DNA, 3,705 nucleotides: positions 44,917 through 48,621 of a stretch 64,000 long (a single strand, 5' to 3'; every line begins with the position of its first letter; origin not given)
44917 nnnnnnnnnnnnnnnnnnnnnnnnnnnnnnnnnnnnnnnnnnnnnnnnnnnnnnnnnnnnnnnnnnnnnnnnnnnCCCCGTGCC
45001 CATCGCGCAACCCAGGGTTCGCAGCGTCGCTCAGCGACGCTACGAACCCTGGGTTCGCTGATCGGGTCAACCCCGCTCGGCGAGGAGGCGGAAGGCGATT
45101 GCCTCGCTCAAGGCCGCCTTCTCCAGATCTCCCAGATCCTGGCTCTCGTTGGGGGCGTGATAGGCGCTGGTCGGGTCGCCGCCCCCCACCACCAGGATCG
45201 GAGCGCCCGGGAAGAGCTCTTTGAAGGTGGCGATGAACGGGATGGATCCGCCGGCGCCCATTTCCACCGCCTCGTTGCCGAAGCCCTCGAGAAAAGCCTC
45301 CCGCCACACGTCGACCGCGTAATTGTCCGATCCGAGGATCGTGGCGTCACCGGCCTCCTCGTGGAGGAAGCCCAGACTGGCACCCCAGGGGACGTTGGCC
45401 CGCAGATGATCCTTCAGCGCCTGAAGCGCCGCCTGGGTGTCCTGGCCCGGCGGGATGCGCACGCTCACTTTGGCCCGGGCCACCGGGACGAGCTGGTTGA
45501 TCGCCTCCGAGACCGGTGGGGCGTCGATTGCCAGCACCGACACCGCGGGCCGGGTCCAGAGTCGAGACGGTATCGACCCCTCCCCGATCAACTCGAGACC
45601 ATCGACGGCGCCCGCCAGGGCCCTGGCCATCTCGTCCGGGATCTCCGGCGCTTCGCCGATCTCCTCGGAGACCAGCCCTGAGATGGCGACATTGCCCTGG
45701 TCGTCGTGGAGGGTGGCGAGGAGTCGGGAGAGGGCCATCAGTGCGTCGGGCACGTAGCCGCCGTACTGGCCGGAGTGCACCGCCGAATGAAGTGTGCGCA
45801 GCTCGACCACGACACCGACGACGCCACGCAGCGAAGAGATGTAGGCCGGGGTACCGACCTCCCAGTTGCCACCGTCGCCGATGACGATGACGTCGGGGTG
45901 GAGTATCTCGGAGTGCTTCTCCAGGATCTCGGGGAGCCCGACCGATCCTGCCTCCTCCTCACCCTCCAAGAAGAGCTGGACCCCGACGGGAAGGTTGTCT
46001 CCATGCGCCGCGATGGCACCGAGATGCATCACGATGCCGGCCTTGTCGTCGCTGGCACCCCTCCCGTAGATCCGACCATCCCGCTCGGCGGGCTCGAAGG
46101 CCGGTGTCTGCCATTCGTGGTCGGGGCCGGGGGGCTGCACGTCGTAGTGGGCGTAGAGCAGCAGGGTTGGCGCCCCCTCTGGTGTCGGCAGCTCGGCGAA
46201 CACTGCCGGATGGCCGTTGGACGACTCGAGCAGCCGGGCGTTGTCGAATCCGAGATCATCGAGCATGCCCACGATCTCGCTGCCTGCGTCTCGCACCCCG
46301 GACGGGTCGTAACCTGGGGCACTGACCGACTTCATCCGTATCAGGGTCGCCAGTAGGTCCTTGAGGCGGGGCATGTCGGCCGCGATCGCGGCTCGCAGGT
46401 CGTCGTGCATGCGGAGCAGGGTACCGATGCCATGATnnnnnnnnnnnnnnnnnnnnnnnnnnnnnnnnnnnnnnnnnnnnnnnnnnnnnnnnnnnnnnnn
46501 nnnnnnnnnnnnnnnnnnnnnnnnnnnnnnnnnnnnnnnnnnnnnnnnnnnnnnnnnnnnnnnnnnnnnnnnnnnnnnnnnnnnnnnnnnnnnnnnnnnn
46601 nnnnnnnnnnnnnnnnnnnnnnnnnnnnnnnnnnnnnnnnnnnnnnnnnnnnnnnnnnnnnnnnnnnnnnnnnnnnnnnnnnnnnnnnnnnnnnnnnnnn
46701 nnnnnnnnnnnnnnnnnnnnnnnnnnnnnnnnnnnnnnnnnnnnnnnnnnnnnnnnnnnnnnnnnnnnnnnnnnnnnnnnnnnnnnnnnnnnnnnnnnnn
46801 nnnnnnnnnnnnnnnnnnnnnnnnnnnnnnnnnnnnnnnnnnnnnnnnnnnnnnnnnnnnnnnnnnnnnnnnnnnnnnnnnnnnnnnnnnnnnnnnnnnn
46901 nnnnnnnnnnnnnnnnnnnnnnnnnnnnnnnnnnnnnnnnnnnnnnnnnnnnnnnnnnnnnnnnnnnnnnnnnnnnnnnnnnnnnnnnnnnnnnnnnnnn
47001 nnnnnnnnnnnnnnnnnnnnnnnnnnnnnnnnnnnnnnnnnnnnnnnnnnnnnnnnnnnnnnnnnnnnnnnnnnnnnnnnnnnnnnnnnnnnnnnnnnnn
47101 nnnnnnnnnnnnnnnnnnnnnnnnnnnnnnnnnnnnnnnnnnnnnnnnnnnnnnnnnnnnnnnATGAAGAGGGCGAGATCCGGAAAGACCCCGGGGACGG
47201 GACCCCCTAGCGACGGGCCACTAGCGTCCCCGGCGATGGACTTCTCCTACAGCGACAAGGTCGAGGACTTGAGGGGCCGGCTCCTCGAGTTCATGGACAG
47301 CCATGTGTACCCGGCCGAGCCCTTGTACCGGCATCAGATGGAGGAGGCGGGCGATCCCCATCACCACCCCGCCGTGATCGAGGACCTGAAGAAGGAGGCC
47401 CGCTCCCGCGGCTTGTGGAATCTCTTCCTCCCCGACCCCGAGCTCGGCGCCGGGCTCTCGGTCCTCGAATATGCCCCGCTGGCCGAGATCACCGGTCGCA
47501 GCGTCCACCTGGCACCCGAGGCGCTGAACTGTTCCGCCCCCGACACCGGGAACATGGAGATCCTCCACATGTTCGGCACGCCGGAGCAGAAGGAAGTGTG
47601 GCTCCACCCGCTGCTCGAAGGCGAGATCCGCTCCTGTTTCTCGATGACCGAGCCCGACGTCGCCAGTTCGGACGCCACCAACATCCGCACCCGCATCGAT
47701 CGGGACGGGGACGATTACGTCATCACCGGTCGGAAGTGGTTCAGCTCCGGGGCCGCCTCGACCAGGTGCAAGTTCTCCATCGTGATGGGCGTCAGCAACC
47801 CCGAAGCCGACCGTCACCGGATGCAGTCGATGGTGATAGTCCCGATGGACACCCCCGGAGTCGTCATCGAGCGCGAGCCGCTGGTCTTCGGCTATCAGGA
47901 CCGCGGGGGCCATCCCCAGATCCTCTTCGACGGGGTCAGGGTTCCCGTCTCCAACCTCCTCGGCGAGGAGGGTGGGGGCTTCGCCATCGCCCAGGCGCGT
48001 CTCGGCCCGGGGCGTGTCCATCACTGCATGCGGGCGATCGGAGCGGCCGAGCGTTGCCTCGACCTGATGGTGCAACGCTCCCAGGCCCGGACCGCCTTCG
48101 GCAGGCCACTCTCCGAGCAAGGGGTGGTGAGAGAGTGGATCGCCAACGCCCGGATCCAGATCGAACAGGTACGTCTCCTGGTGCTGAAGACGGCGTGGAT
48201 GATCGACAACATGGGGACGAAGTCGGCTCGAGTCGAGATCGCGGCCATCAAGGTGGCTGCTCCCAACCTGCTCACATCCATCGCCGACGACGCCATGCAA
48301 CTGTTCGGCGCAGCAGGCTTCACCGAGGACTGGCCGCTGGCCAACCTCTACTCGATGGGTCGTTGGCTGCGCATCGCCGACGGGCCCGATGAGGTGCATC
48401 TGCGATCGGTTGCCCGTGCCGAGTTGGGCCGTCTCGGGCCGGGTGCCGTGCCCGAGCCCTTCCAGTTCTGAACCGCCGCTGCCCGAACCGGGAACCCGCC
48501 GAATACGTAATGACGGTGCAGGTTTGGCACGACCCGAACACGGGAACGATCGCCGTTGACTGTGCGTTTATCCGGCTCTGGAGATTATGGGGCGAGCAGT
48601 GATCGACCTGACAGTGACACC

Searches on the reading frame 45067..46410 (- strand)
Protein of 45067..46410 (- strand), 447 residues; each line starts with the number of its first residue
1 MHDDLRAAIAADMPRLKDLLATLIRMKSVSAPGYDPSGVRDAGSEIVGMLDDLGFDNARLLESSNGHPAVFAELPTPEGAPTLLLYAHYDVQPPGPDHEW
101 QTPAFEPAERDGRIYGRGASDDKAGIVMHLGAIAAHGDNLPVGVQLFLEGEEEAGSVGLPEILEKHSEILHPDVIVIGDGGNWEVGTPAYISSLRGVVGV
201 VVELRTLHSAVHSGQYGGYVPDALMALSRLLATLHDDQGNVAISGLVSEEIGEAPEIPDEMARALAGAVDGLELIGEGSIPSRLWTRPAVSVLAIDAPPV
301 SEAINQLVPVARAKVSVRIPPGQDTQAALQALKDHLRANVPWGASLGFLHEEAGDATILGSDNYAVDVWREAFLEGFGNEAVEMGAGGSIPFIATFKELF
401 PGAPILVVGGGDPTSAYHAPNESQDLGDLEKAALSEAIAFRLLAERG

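Call 12: search_protein_families(library=ncbifam, proteins=[window:45067-46410:-], max_evalue=1e-10)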
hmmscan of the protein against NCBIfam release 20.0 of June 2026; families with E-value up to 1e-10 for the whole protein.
window:45067-46410:- (447 aa): 19 families
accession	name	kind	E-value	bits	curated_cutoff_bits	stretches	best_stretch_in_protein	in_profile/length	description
NF005914.0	PRK07907.1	subfamily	5.6e-159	529.8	300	1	2-444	6-454/456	hypothetical protein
NF006053.0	PRK08201.1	equivalog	1.8e-82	277.7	441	1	17-432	17-442/458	dipeptidase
NF006579.0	PRK09104.1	subfamily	8.4e-73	245.9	327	1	8-442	12-461/465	hypothetical protein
NF005034.0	PRK06446.1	subfamily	4.8e-44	150.8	369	1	17-431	6-421/436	hypothetical protein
NF005478.0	PRK07079.1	subfamily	8.3e-41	140.4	330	1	10-423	13-434/469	hypothetical protein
TIGR01910.1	DapE-ArgE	subfamily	1.4e-25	90.3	217.6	1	18-236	2-214/373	ArgE/DapE family deacylase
NF006399.0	PRK08651.1-2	equivalog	2.1e-25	89.6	381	1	16-182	6-169/405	succinyl-diaminopimelate desuccinylase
NF010589.0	PRK13983.1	equivalog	7.7e-20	71.2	333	1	8-183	8-193/409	M20 family metallo-hydrolase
NF005710.0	PRK07522.1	subfamily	1.3e-18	67.3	412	1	15-236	9-218/391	acetylornithine deacetylase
NF006326.0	PRK08554.1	equivalog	4.9e-18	65.2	354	1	16-183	11-175/446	peptidase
NF009557.0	PRK13009.1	equivalog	3e-16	59.5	284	1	18-179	7-163/377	succinyl-diaminopimelate desuccinylase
TIGR01892.1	AcOrn-deacetyl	equivalog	8e-16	58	297.7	1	19-179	2-156/365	acetylornithine deacetylase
NF005913.0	PRK07906.1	subfamily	7.3e-15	54.5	382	1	18-184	19-188/442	hypothetical protein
TIGR01246.1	dapE_proteo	equivalog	9.6e-15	54.4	361.8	1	18-154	3-132/370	succinyl-diaminopimelate desuccinylase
NF006596.0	PRK09133.1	subfamily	1.2e-13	50.4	349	1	10-183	34-207/474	hypothetical protein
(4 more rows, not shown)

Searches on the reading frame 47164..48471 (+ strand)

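Call 12: search_protein_families(library=ncbifam, proteins=[window:47164-48471:+], max_evalue=1e-10)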
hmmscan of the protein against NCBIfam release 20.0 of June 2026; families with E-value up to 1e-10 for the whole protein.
window:47164-48471:+ (435 aa): 15 families
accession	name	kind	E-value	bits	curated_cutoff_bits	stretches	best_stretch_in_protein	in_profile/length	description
NF042972.1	AcrlCoAredClosAcrC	equivalog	1.3e-45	155.7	640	1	132-419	95-375/378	acryloyl-CoA reductase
TIGR03207.1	cyc_hxne_CoA_dh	equivalog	9.6e-37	126.6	575.35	1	130-418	89-369/372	cyclohexanecarboxyl-CoA dehydrogenase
NF045552.1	GlutCoADH_Des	equivalog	1.2e-36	126.7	470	1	81-422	48-381/387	glutaryl-CoA dehydrogenase Acd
NF008997.0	PRK12341.1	equivalog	7.2e-36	124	537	1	130-418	92-374/382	acyl-CoA dehydrogenase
NF045652.1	ProlPCPDhRedW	equivalog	3.5e-35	121.5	650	1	79-419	40-372/376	L-prolyl-[peptidyl-carrier protein] dehydrogenase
NF043006.1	CyhCrbnylCoADH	equivalog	1e-33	116.9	650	1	118-418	82-373/380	cyclohexane-1-carbonyl-CoA dehydrogenase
NF042439.1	SulpropCoADesulf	equivalog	4.7e-33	114.5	600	1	80-422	34-372/379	3-sulfinopropanoyl-CoA desulfinase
NF058590.1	AcCoDHFadEBacil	equivalog_domain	3e-32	111.9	600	1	129-411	110-401/586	acyl-CoA dehydrogenase FadE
NF053553.1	prodigi_MBC_PigA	equivalog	1.2e-30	106.9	500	1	71-417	37-376/381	prodigiosin MBC biosynthesis dehydrogenase PigA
NF002885.1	PRK03354.1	equivalog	6.5e-25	88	540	1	25-420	1-373/378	crotonobetainyl-CoA dehydrogenase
TIGR03204.1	pimC_large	equivalog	1e-16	60.8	623.85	1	132-343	98-301/395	pimeloyl-CoA dehydrogenase large subunit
TIGR03203.1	pimD_small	equivalog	7.2e-15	55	652.7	1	133-418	96-374/378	pimeloyl-CoA dehydrogenase small subunit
TIGR04022.1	sulfur_SfnB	equivalog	2e-13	50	430.9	1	81-372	44-327/391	SfnB family sulfur acquisition oxidoreductase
NF052270.1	Staph_DH_FadE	equivalog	3.6e-13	49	600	1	135-397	118-370/400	acyl-CoA dehydrogenase FadE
NF037942.1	ac_ACP_DH_MbtN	equivalog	5.3e-13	48.5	700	1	131-418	85-363/376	mycobactin biosynthesis acyl-ACP dehydrogenase MbtN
